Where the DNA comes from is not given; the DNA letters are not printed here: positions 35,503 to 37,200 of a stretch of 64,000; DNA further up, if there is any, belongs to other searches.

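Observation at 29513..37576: RiPP gene cluster: two unrelated Nif11-leader precursors, one rSAM/SPASM maturase, and the HlyD + C39-ABC + ABC export trio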

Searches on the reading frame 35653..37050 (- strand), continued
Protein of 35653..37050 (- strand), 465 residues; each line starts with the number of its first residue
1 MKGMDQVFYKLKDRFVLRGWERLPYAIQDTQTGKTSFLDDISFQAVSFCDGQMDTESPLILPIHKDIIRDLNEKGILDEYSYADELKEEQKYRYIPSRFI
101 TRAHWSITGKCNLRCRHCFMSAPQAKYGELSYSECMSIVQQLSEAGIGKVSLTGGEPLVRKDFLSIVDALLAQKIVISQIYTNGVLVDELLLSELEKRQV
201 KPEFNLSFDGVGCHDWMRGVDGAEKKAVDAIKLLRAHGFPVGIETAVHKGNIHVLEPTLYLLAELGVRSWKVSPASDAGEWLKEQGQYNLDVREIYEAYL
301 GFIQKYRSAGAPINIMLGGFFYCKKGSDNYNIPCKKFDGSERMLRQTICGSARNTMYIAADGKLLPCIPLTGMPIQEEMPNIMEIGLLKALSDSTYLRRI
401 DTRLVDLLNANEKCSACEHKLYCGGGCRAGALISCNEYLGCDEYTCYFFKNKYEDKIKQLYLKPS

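Call 14: search_solved_structures(query=A1, max_evalue=0.001, show_alignments=1)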
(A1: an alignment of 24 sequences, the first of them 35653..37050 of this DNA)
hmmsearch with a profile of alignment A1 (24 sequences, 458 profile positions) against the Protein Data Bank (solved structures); distinct sequences matched with E-value up to 0.001: 27.
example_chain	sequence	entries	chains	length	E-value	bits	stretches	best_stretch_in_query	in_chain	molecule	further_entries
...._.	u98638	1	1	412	5.7e-22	81.1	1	101-294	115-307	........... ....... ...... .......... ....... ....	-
5v1q_A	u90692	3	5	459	1.8e-15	59.7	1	105-433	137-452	Radical SAM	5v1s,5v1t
6c8v_A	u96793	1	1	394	9.1e-15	57.4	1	101-272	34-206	Coenzyme PQQ synthesis protein E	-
5wgg_A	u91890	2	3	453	5.6e-14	54.8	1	21-448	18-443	Radical SAM domain protein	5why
1tv7_A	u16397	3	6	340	1.1e-10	43.9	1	92-274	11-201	Molybdenum cofactor biosynthesis protein A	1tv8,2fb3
2fb2_A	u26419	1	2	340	1.7e-10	43.3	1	92-274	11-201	Molybdenum cofactor biosynthesis protein A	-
8wm2_A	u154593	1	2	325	3.5e-10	42.3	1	81-185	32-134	Fe-S radical SAM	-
9dfu_A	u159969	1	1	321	2e-09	39.8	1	88-257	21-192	Radical SAM core domain-containing protein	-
7vob_C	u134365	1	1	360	2.4e-09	39.5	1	104-268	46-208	Cytosylglucuronate decarboxylase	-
7voc_C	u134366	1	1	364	2.4e-09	39.5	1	104-268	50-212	Cytosylglucuronate decarboxylase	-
9dfn_A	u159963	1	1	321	3e-09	39.2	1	92-257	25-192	Radical SAM core domain-containing protein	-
8vpo_A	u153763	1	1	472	3.1e-09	39.2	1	55-254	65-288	Radical SAM core domain-containing protein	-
7tol_A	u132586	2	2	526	3.3e-09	39.1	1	99-211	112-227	glycerol dibiphytanyl glycerol tetraether - macrocyclic archaeol synthase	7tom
4k37_A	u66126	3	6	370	3.1e-08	35.9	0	104-210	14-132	Anaerobic sulfatase-maturating enzyme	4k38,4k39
4k36_A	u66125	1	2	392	3.8e-08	35.6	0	342-448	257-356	Anaerobic sulfatase-maturating enzyme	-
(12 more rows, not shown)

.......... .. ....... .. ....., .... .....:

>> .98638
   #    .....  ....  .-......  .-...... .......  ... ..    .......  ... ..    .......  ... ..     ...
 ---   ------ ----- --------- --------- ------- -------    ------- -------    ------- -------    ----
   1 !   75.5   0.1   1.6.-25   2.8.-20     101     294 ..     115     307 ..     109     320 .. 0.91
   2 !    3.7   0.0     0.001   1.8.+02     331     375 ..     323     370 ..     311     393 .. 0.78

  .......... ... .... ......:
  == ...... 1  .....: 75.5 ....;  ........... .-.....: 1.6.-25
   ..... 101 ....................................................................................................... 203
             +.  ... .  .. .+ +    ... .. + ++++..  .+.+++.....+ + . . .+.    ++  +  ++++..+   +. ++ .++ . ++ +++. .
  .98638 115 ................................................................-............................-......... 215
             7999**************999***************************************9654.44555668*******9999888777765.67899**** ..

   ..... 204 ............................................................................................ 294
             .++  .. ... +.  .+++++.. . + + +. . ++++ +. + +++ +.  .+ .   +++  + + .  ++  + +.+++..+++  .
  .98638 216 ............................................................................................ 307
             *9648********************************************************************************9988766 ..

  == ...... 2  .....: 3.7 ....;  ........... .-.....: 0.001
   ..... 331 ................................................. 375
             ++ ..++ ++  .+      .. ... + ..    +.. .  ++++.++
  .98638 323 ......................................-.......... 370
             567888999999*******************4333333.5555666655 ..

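Call 15: find_encoding_contigs(protein=P0008, flank=8000, max_places=2)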
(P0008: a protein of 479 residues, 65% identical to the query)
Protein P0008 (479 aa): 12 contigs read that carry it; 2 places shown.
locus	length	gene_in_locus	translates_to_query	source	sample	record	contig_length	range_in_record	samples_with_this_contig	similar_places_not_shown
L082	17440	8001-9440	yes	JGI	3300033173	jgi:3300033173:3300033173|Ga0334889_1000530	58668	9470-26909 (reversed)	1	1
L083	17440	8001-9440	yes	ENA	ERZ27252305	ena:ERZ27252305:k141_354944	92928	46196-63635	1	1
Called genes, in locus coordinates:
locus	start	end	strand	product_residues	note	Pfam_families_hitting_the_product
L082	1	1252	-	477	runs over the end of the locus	-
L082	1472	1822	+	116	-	PF01740:STAS, PF13466:STAS_2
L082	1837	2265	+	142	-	PF13581:HATPase_c_2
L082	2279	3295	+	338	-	PF09084:NMT1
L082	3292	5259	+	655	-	PF02743:dCache_1, PF22673:MCP-like_PDC_1, PF00672:HAMP, PF07228:SpoIIE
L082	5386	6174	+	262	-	PF03734:YkuD (weak)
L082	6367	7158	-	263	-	PF00376:MerR, PF13411:MerR_1, PF09278:MerR-DNA-bind (weak), PF06445:GyrI-like (weak)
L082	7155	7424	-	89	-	-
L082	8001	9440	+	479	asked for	PF04055:Radical_SAM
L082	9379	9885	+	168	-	PF07862:Nif11 (faint)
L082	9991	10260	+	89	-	PF07862:Nif11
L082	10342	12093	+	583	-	PF02310:B12-binding, PF04055:Radical_SAM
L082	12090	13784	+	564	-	PF02310:B12-binding (weak), PF04055:Radical_SAM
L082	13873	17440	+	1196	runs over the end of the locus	PF04055:Radical_SAM, PF02310:B12-binding, PF04055:Radical_SAM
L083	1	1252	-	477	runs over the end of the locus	-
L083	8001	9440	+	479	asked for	PF04055:Radical_SAM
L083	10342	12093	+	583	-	PF02310:B12-binding, PF04055:Radical_SAM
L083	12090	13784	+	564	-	PF02310:B12-binding (weak), PF04055:Radical_SAM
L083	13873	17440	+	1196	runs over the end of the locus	PF04055:Radical_SAM, PF02310:B12-binding, PF04055:Radical_SAM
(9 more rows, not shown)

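Call 16: find_encoding_contigs(protein=P0025, flank=8000, max_places=2)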
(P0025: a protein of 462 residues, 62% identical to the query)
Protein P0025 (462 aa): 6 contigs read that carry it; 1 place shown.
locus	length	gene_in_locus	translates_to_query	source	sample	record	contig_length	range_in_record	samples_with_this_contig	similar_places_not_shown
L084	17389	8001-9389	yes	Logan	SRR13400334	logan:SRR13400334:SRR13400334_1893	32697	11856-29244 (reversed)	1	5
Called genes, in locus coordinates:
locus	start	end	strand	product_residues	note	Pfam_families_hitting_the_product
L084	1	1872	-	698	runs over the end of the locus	PF01751:Toprim, PF01131:Topoisom_bac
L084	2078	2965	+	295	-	PF02645:DegV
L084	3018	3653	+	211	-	PF02589:LUD_dom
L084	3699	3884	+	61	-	-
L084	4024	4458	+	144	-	PF07862:Nif11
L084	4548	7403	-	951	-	PF13191:AAA_16 (weak), PF25873:WHD_MalT, PF17874:TPR_MalT (faint)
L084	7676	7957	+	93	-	-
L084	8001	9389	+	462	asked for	PF04055:Radical_SAM, PF13353:Fer4_12 (weak)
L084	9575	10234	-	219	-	-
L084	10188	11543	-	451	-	PF12698:ABC2_membrane_3 (weak)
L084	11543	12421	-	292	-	PF00005:ABC_tran, PF13304:AAA_21 (weak)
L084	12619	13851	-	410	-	PF00672:HAMP (weak), PF00512:HisKA, PF02518:HATPase_c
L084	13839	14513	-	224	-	PF00072:Response_reg, PF00486:Trans_reg_C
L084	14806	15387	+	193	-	PF01738:DLH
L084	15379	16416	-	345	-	PF02275:CBAH, PF03417:AAT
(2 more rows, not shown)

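Call 17: find_encoding_contigs(protein=P0036, flank=8000, max_places=1)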
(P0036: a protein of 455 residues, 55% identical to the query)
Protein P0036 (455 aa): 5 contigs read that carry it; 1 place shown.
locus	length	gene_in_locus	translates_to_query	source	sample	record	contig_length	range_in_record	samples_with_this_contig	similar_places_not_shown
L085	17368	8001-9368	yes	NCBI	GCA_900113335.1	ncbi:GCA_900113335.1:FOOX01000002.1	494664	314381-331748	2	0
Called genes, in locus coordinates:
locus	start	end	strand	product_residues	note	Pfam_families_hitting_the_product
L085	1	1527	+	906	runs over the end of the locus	PF00664:ABC_membrane, PF00005:ABC_tran, PF02463:SMC_N (weak)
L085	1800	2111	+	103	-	-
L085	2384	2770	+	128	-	PF07862:Nif11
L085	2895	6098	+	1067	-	PF13575:DUF4135, PF05147:LANC_like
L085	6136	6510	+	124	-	PF07862:Nif11 (weak)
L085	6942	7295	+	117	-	PF07862:Nif11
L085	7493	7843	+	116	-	PF07862:Nif11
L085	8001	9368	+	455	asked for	PF04055:Radical_SAM, PF13353:Fer4_12 (weak)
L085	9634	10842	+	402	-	-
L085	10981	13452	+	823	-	PF13401:AAA_22 (faint), PF00196:GerE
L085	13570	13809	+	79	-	PF10387:DUF2442 (weak)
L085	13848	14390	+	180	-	PF04542:Sigma70_r2, PF08281:Sigma70_r4_2, PF00196:GerE (faint), PF04545:Sigma70_r4 (weak)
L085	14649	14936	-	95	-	-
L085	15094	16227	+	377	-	PF22541:DUF7005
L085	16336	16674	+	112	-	-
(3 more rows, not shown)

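Call 18: find_encoding_contigs(protein=P0116, flank=8000, max_places=1)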
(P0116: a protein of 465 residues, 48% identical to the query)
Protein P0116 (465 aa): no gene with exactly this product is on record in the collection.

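Call 19: find_encoding_contigs(protein=P0017, flank=8000, max_places=1)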
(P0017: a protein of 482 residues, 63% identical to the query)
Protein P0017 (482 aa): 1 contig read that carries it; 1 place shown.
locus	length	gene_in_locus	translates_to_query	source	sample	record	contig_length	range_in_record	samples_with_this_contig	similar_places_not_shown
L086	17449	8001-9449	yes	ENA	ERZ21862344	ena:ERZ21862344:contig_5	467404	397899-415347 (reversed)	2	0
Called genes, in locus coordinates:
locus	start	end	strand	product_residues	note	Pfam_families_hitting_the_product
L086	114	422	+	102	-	PF07862:Nif11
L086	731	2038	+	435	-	PF00733:Asn_synthase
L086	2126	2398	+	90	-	PF07862:Nif11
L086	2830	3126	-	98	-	-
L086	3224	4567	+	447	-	PF02624:YcaO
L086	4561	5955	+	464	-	PF07812:TfuA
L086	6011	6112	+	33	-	PF07862:Nif11 (weak)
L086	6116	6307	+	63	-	-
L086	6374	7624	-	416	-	PF02321:OEP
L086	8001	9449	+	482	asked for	PF04055:Radical_SAM, PF13186:SPASM (weak)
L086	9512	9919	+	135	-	-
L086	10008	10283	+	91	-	PF07862:Nif11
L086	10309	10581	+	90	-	PF07862:Nif11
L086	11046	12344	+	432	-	PF00364:Biotin_lipoyl (faint), PF25984:BSH_YknX (faint)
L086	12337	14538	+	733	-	PF03412:Peptidase_C39, PF00664:ABC_membrane, PF00005:ABC_tran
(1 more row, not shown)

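Call 20: find_encoding_contigs(protein=P0010, flank=8000, max_places=1)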
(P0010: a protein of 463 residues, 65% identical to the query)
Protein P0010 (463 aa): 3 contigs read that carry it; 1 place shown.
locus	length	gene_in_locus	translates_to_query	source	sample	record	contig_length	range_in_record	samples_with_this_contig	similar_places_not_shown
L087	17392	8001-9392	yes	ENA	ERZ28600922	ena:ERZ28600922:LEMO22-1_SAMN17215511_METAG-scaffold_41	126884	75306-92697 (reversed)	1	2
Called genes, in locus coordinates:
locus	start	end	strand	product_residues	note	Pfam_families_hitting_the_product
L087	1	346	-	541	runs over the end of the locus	PF07695:7TMR-DISM_7TM, PF06580:His_kinase, PF02518:HATPase_c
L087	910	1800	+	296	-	-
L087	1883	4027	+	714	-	PF03412:Peptidase_C39, PF13529:Peptidase_C39_2 (faint), PF00664:ABC_membrane, PF00005:ABC_tran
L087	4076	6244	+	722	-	PF00664:ABC_membrane, PF00005:ABC_tran, PF02463:SMC_N (faint)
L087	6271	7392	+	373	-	PF13458:Peripla_BP_6, PF01094:ANF_receptor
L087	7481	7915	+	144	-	PF07862:Nif11 (faint)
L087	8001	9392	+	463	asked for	PF04055:Radical_SAM, PF13353:Fer4_12 (weak)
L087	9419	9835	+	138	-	PF12098:DUF3574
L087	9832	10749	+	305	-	PF00892:EamA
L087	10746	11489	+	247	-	PF06177:QueT (weak)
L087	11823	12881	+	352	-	PF12844:HTH_19 (weak), PF13443:HTH_26 (weak), PF13560:HTH_31 (weak), PF01381:HTH_3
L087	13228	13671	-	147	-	PF00072:Response_reg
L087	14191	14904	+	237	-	-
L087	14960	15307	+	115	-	PF00903:Glyoxalase, PF12681:Glyoxalase_2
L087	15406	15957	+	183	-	PF13302:Acetyltransf_3, PF00583:Acetyltransf_1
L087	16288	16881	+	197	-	PF02698:DUF218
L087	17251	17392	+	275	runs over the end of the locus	PF00696:AA_kinase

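Call 43: find_related_loci(query=window:35653-37050:-, collection=metagenome_contigs, flank=4000)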
Query window:35653-37050:- (465 aa) in metagenome_contigs; peptide patterns used: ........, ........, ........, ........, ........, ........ (x = any residue, [..] = any of these).
144 stretches matched a pattern; 12 encode a relative of the query (tblastn E <= 1e-3); 12 distinct loci.
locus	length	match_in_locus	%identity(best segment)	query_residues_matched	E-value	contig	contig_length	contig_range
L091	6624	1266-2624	62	9-461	0e+0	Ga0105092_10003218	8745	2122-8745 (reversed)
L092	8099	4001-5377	61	3-461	0e+0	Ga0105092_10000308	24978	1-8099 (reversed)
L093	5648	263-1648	41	8-463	2e-110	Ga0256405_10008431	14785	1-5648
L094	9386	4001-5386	41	8-463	2e-110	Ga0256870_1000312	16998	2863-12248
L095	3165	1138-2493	36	9-463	5e-98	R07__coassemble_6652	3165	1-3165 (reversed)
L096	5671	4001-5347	35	9-460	4e-95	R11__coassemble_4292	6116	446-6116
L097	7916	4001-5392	36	2-465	3e-90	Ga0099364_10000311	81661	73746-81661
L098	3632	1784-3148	29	7-459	2e-65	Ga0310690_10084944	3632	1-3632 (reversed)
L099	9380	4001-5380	30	7-458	1e-61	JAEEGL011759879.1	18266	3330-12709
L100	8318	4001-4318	55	159-265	4e-31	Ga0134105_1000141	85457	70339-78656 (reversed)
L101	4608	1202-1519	55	159-265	4e-31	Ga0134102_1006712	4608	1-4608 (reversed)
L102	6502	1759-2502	28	112-368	8e-21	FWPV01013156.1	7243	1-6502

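Call 54: predict_structure(alignment_id=A1)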
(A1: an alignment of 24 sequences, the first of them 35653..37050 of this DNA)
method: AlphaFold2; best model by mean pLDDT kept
length: 465 residues; sequences in the alignment: 24
mean_pLDDT: 90.4   pTM: 0.90
mean pLDDT of the five models: 90.4, 90.3, 89.6, 88.7, 88.4
residues with pLDDT >= 90: 344; 70-90: 80; 50-70: 34; < 50: 7
segments of 3 or more residues with pLDDT < 50: 120-124
pLDDT, mean of each block of 10 residues (from residue 1): 74 96 96 96 95 91 96 93 83 96 89 59 60 97 98 85 97 97 92 98 92 70 90 98 91 94 98 76 76 94 94 95 95 95 94 91 91 88 97 94 97 97 93 90 95 96 71
secondary structure, 60 per line:
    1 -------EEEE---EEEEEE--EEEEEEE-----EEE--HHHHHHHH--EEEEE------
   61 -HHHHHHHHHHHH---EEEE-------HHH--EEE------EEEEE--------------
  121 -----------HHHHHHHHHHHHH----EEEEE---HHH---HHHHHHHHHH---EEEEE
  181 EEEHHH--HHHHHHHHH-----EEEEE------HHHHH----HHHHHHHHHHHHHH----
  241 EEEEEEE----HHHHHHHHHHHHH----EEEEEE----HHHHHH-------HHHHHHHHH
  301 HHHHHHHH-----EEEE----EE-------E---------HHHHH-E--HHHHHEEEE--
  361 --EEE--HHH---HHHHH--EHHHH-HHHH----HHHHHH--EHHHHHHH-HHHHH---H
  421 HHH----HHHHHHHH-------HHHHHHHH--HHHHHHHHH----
elements in order: E8-11 E15-20 E23-29 E35-37 H40-47 E50-54 H62-73 E77-80 E93-95 E102-106 H132-144 E149-153 H163-172 E176-183 H189-197 E203-207 H214-218 H223-236 E241-247 H252-264 E269-274 H279-284 H292-308 E314-317 H341-345 H350-354 E355-358 E363-365 H374-378 H382-385 H387-390 H395-400 H404-410 H412-416 H420-423 H428-435 H443-450 H453-461

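Call 58: fold_search(model_id=the predicted structure, library=pdb)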
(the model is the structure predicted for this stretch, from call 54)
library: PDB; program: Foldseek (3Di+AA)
matches with E <= 10: 1729; with E <= 0.001: 132
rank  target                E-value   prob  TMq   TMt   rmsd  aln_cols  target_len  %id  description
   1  5why_B                5.0e-19  1.00  0.54  0.59  17.1       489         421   17  Structural Insights into Thioether Bond Formation in the Biosynthesis of Sactipeptides (released 2017-07-26)
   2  5v1q_B                1.8e-17  1.00  0.62  0.66   6.2       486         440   16  Crystal structure of Streptococcus suis SuiB (released 2017-08-30)
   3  5wgg_A                1.8e-17  1.00  0.54  0.57  16.8       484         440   17  Structural Insights into Thioether Bond Formation in the Biosynthesis of Sactipeptides (released 2017-07-26)
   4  5v1s_A                2.7e-17  1.00  0.62  0.67   7.8       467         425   16  Crystal structure of Streptococcus suis SuiB bound to S-adenosylmethionine (released 2017-08-30)
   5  5v1q_A                3.6e-17  1.00  0.61  0.66   7.2       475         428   18  Crystal structure of Streptococcus suis SuiB (released 2017-08-30)
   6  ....                  1.4e-16  1.00  0.57  0.68   6.2       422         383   18  Structure of a RiPP maturase, SkfB (released 2018-10-24)
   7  5v1t_A                1.4e-16  1.00  0.64  0.67   6.3       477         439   16  Crystal structure of Streptococcus suis SuiB bound to precursor peptide SuiA (released 2017-08-30)
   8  5v1s_B                2.0e-16  1.00  0.62  0.66   6.7       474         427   17  Crystal structure of Streptococcus suis SuiB bound to S-adenosylmethionine (released 2017-08-30)
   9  9gmc_A                8.1e-14  1.00  0.49  0.59   7.3       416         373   16  Crystal structure of the complex formed between the radical SAM protein ChlB and the R3A mutant of ChlA (released 2025-06-25)
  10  6c8v                  1.0e-13  1.00  0.50  0.71   6.5       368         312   18  X-ray structure of PqqE from Methylobacterium extorquens (released 2018-02-14)
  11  9gm3_C                1.0e-13  1.00  0.49  0.59   7.2       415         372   15  Crystal structure of the complex formed between the radical SAM protein ChlB and the leader region of its precursor su (released 2025-06-25)
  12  4k36_B                1.3e-13  1.00  0.55  0.68   5.1       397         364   18  His6 tagged anSMEcpe with bound AdoMet (released 2013-05-08)
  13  4k37_A                1.7e-13  1.00  0.56  0.70   5.0       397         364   19  Native anSMEcpe with bound AdoMet (released 2013-05-08)
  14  4k37_B                1.8e-13  1.00  0.56  0.69   5.0       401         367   19  Native anSMEcpe with bound AdoMet (released 2013-05-08)
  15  9gm3_A                2.2e-13  1.00  0.48  0.58   7.3       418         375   16  Crystal structure of the complex formed between the radical SAM protein ChlB and the leader region of its precursor su (released 2025-06-25)
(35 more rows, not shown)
